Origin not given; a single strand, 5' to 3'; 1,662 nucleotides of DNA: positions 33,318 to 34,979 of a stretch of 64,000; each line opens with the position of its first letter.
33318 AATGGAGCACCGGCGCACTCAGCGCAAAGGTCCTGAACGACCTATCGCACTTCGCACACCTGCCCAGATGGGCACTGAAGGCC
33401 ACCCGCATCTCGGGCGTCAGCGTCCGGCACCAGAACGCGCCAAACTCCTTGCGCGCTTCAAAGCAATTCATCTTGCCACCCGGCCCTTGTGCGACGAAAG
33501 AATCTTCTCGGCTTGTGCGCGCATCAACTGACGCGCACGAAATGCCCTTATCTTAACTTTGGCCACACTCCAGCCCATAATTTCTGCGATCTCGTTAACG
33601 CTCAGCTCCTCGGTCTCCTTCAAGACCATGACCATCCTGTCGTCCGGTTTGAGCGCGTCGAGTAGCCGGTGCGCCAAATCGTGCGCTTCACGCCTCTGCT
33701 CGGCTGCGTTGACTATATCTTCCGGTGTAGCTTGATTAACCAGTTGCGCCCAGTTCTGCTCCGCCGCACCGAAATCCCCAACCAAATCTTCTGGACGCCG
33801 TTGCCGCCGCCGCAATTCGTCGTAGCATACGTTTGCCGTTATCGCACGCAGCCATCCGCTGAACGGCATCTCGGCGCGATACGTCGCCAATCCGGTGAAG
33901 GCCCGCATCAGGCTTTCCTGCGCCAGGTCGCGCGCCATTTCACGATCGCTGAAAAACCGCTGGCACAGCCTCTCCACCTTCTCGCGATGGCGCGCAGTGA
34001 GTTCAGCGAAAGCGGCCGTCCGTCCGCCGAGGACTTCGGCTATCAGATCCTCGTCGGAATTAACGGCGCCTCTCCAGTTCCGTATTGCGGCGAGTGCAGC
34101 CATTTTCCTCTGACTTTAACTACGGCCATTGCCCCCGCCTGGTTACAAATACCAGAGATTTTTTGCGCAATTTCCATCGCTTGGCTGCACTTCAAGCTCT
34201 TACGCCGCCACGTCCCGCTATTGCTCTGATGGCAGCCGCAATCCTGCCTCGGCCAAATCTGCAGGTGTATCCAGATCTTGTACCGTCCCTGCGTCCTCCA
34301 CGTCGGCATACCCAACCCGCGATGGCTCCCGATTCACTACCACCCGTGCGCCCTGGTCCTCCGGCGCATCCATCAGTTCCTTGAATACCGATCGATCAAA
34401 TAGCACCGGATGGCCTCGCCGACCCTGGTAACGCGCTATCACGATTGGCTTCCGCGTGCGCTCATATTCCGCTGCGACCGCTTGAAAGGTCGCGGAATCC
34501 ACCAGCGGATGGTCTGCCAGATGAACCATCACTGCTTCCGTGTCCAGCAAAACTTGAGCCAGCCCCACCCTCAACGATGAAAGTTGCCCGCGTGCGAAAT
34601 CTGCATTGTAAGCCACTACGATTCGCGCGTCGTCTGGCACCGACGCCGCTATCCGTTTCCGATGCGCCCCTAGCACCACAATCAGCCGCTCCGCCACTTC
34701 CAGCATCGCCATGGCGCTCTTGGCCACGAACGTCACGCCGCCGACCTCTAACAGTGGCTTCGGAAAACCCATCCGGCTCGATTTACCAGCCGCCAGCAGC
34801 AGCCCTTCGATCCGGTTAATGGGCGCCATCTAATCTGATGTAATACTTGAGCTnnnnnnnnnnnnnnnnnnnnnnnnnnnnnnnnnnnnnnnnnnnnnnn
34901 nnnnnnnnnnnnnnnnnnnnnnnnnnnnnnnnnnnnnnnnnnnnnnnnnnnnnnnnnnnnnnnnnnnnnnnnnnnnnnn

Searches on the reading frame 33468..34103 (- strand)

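Call 53: search_protein_families(library=pfam, proteins=[window:33468-34103:-], max_evalue=0.001)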
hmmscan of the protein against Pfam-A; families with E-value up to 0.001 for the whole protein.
window:33468-34103:- (211 aa): 3 families
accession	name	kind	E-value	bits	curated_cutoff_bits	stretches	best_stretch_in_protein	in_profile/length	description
PF04542.20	Sigma70_r2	-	3.2e-14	52.9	24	1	37-103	3-71/71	Sigma-70 region 2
PF08281.18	Sigma70_r4_2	-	1.3e-13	50.8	25.7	1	143-193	3-53/54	Sigma-70, region 4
PF04545.22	Sigma70_r4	-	1.8e-07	31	24.1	1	147-195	1-49/50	Sigma-70, region 4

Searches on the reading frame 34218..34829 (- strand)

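Call 53: search_protein_families(library=pfam, proteins=[window:34218-34829:-], max_evalue=0.001)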
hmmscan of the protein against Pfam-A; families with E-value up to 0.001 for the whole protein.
window:34218-34829:- (203 aa): 2 families
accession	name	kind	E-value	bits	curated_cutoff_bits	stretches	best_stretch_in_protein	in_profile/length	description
PF12804.13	NTP_transf_3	-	2.9e-36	125.5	27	1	9-168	1-157/160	MobA-like NTP transferase domain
PF01128.25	IspD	-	5.2e-06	26.8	27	1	10-130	4-125/221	2-C-methyl-D-erythritol 4-phosphate cytidylyltransferase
